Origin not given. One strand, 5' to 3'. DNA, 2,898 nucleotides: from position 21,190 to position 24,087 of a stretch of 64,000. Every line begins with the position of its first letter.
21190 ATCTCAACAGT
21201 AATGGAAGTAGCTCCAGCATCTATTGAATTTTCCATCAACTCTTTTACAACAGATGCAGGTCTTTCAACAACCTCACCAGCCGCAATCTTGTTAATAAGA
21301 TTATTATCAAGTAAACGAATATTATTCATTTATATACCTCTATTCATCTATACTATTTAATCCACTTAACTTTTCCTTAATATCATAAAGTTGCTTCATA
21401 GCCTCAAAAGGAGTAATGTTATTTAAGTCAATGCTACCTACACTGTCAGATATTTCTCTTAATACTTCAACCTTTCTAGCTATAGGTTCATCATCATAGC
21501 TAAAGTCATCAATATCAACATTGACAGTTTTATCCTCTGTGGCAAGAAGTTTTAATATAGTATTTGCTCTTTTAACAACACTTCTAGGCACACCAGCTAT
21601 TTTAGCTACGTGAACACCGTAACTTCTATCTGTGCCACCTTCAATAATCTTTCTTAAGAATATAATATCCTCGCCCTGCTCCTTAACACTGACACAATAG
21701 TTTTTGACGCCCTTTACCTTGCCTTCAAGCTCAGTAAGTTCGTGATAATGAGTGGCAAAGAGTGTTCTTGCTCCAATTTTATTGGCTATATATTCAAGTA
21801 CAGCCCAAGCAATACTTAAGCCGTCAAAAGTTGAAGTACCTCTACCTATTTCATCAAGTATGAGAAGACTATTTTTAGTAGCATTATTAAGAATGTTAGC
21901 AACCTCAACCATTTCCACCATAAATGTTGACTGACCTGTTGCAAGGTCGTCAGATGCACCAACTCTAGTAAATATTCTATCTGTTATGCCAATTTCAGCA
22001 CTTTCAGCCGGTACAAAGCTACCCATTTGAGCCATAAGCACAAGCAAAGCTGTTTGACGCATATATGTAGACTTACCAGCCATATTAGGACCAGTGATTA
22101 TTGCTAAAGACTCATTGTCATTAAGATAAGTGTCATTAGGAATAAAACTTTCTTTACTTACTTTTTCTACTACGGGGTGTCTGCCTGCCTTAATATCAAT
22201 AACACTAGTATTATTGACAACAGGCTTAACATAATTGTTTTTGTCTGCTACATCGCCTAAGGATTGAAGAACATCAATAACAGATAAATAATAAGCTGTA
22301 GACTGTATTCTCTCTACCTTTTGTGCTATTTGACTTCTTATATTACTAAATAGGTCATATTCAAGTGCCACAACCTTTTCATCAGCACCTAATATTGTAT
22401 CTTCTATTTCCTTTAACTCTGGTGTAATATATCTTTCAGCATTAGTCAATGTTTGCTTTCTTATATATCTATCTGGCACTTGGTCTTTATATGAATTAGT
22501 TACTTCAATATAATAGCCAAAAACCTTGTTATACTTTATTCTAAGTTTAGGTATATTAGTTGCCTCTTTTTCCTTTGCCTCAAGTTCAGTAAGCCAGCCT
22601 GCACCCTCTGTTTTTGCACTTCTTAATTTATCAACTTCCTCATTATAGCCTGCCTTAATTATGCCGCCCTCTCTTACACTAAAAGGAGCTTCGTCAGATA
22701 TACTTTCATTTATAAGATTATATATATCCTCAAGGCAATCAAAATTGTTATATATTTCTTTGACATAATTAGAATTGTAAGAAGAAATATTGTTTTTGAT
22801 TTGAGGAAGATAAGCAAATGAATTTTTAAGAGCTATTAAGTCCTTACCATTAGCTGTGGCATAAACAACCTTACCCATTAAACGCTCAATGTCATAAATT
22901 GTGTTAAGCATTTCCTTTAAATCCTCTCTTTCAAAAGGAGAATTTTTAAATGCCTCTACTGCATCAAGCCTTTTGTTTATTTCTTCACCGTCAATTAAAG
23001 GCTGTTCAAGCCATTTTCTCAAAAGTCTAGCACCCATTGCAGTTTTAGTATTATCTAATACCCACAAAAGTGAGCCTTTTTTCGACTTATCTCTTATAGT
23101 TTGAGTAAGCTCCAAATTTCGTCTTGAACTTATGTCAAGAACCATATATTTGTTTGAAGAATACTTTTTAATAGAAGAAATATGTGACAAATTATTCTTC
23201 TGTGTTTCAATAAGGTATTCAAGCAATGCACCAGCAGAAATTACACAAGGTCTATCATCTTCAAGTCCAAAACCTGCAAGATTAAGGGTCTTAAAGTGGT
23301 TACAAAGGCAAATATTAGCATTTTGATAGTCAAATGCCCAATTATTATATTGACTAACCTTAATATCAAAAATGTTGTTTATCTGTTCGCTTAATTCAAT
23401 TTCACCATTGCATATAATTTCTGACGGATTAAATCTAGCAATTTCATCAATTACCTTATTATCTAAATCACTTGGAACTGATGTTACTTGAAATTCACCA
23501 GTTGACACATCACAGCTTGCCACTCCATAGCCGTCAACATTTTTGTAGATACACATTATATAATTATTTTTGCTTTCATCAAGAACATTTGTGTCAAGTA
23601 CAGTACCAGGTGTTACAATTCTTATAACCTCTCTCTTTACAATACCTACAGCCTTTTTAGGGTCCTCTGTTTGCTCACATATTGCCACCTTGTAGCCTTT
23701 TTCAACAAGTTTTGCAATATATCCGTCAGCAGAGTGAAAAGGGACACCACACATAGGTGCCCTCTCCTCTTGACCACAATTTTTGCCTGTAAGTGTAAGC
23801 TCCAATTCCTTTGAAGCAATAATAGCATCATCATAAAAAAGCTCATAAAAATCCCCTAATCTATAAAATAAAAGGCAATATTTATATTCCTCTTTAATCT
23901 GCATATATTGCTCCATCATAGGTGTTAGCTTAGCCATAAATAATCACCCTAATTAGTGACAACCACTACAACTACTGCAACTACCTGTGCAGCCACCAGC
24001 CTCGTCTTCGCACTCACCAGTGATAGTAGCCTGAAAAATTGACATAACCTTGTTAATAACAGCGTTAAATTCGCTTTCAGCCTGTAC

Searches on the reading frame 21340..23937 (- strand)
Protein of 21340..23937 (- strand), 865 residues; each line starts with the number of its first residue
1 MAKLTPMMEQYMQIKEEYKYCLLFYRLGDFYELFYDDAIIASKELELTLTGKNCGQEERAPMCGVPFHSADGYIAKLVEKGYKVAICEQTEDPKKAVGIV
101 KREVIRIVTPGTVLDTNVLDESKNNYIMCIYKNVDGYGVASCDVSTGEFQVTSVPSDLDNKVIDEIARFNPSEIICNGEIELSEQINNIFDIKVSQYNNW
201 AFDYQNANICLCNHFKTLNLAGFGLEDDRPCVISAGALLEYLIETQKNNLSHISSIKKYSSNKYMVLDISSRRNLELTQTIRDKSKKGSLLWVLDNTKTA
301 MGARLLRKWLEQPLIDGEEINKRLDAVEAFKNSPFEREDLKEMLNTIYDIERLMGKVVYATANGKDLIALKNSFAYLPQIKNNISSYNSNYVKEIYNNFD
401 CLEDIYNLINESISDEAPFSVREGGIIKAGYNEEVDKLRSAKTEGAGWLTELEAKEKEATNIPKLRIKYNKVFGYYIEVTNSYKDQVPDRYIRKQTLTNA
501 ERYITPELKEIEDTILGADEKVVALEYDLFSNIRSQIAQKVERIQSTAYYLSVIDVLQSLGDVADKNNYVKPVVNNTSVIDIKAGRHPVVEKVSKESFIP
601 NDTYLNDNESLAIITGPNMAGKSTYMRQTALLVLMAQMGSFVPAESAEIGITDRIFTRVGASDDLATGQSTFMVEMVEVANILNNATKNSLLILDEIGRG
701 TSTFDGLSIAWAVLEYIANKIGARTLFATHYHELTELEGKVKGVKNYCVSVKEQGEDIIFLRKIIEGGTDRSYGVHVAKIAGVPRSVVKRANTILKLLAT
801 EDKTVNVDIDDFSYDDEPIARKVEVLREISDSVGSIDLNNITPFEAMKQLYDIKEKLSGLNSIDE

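Call 40: find_encoding_contigs(protein=window:21340-23937:-, flank=10000, max_places=1)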
Protein window:21340-23937:- (865 aa): 6 contigs read that carry it; 1 place shown.
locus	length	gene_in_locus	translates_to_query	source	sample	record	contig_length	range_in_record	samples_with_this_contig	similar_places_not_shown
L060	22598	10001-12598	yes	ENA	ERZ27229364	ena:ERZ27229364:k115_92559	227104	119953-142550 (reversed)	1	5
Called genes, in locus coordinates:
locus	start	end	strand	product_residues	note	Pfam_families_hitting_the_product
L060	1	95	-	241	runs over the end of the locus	PF01551:Peptidase_M23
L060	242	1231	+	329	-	PF02729:OTCace_N, PF00185:OTCace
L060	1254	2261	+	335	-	PF00579:tRNA-synt_1b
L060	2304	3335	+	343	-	PF00294:PfkB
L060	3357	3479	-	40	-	-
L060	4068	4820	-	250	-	PF08239:SH3_3 (weak), PF00877:NLPC_P60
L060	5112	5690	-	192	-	PF02441:Flavoprotein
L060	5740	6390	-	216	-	PF02826:2-Hacid_dh_C (weak)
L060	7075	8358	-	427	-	PF14501:HATPase_c_5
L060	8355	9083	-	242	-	PF00072:Response_reg, PF04397:LytTR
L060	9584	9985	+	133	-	PF06133:Com_YlbF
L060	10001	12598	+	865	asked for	PF01624:MutS_I, PF05188:MutS_II, PF05192:MutS_III, PF05190:MutS_IV, PF00488:MutS_V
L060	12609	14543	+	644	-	PF02518:HATPase_c, PF13589:HATPase_c_3, PF01119:DNA_mis_repair, PF08676:MutL_C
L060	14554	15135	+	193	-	-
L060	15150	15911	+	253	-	PF02616:SMC_ScpA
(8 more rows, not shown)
